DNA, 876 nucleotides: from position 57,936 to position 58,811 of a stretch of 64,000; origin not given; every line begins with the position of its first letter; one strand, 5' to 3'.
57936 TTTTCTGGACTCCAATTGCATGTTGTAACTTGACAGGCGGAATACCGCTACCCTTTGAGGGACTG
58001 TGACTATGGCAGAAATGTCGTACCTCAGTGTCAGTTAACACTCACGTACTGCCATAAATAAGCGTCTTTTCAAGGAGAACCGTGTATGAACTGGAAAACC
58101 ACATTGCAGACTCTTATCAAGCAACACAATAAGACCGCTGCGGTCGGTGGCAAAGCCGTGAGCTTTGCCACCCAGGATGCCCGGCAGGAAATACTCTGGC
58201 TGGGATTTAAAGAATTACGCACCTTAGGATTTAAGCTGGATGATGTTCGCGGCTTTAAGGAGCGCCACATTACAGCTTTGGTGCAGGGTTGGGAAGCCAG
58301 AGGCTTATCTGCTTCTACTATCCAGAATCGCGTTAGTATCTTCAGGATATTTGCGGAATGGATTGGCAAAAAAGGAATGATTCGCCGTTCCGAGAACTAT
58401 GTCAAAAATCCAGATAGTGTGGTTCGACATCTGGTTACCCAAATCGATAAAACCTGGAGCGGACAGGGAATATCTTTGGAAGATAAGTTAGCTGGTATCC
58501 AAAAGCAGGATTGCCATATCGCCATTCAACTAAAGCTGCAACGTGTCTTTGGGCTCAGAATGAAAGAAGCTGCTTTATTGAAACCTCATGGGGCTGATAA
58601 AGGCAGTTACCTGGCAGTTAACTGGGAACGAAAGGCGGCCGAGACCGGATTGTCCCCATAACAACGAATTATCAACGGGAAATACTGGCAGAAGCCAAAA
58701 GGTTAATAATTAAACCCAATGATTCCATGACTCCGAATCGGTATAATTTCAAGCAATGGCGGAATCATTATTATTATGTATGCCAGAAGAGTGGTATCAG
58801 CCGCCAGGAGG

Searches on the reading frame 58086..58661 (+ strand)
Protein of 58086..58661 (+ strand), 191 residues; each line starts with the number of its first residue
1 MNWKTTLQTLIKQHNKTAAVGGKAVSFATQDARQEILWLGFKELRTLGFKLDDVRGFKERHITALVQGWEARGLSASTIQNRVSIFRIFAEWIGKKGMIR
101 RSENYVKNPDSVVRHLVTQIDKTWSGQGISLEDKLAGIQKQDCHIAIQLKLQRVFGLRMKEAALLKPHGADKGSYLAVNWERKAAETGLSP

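Call 14: search_protein_families(library=pfam, proteins=[window:58086-58661:+], max_evalue=0.01)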
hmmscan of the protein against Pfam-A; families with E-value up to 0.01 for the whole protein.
window:58086-58661:+ (191 aa): 2 families
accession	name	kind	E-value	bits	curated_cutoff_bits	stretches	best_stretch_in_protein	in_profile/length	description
PF12834.13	Phage_int_SAM_2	-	2.5e-12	47.6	22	1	24-97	16-89/91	Phage integrase, N-terminal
PF12835.12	Integrase_1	-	7.1e-05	23.2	23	1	135-165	23-53/149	Integrase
